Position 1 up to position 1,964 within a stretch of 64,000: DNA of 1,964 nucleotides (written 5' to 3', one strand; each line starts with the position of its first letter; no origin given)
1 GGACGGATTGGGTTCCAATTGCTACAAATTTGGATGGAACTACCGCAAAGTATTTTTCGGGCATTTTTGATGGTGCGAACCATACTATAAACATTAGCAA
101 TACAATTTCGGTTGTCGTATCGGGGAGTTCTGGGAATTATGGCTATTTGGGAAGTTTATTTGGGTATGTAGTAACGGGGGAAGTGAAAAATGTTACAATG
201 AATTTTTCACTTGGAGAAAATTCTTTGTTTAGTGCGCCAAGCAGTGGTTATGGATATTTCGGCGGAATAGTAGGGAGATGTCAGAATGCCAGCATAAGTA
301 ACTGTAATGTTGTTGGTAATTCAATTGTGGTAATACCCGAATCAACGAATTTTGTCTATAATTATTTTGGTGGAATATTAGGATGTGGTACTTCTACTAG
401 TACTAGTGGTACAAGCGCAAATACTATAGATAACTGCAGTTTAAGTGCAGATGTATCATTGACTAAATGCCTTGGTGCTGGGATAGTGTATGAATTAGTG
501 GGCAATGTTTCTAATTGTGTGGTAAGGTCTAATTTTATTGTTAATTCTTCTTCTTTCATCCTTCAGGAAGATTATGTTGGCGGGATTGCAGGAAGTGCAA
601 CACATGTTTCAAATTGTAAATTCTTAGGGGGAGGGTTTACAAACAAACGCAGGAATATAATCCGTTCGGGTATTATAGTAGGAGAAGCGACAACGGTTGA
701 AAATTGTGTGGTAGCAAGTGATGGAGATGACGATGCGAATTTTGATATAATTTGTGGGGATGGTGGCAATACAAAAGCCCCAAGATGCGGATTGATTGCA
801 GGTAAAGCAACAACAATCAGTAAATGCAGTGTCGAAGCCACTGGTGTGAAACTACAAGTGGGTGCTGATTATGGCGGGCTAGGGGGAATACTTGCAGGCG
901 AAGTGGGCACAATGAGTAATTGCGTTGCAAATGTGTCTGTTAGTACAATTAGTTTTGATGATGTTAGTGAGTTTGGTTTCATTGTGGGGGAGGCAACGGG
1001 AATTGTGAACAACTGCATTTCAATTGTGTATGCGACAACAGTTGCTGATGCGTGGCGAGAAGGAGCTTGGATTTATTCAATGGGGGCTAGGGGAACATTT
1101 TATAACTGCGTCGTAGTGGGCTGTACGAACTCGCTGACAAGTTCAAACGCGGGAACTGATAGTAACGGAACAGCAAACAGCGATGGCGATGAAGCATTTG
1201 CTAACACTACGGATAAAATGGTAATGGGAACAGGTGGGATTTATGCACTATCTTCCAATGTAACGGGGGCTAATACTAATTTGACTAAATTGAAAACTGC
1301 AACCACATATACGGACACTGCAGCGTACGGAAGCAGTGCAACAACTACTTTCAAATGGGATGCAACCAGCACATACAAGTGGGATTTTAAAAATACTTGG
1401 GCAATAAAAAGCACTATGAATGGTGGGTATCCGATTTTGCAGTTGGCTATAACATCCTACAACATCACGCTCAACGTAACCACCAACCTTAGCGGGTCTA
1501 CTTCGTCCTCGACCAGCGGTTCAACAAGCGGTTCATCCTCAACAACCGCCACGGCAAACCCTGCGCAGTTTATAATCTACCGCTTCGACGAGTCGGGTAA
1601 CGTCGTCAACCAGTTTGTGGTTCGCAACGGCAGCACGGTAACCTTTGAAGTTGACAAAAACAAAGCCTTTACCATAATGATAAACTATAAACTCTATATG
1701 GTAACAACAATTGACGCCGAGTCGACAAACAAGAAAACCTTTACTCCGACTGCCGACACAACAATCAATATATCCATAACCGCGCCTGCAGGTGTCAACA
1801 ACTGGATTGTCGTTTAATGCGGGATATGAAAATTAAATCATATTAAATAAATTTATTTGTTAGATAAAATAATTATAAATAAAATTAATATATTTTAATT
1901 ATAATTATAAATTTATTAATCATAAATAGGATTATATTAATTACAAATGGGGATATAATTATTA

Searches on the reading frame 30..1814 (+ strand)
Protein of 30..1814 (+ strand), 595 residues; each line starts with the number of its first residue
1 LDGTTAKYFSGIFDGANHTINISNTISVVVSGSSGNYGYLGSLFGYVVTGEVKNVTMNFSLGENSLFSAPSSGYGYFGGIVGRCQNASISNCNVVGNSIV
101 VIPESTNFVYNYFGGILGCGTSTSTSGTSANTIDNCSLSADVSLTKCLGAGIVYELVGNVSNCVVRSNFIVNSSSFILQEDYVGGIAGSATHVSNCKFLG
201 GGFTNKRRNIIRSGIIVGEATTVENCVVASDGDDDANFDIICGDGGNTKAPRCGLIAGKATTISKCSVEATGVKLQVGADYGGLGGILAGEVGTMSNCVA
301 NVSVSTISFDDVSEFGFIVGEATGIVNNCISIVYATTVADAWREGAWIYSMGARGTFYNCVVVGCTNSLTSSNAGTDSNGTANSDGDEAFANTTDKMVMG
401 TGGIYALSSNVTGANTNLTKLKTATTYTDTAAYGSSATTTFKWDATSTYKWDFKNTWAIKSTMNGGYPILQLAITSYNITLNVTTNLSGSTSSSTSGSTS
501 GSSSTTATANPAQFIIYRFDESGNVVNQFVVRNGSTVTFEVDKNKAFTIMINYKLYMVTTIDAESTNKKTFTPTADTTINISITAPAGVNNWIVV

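Call 7: search_protein_families(library=ncbifam, proteins=[window:30-1814:+])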
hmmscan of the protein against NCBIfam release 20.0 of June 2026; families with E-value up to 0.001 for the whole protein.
window:30-1814:+ (595 aa): 0 families

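Call 83: find_homologous_proteins(query=window:30-1814:+, max_evalue=1e-30)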
Query window:30-1814:+ (595 aa): 11 proteins with E <= 1e-30 among 8000 candidates.
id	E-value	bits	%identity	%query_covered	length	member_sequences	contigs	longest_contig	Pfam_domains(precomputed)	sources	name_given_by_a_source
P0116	0.0e+0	1279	100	100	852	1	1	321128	-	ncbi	-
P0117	2.7e-192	659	59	100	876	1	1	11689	PF07581.18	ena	-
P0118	4.4e-153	529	54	100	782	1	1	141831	-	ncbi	-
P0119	7.1e-96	340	41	99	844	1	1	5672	PF07581.18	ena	-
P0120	8.7e-89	317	43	99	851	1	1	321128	-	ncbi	-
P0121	5.4e-68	248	37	99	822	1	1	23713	-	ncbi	-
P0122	8.6e-68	248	37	99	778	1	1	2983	-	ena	-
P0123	4.3e-67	245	38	88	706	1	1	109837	-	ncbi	-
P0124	2.6e-60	223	43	74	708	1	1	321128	-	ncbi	-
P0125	1.3e-53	201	34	99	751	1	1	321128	-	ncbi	-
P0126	1.8e-48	184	33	99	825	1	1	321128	-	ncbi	-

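Call 84: find_encoding_contigs(protein=P0117, flank=10000, max_places=2)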
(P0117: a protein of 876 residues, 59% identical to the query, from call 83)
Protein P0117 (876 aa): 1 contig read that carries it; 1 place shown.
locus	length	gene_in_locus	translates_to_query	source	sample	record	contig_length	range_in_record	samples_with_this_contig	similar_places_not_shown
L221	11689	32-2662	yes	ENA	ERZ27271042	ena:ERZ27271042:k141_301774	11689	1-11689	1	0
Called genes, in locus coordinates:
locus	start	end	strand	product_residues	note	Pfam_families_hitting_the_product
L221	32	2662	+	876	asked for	PF07581:Glug (faint)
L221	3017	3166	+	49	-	PF14168:YjzC (weak)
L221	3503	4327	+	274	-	PF02645:DegV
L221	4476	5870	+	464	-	PF28494:GlyRS_ins_1 (faint), PF00587:tRNA-synt_2b, PF03129:HGTP_anticodon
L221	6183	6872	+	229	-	PF08713:DNA_alkylation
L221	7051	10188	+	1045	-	PF21445:ADDB_N, PF12705:PDDEXK_1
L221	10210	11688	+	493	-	?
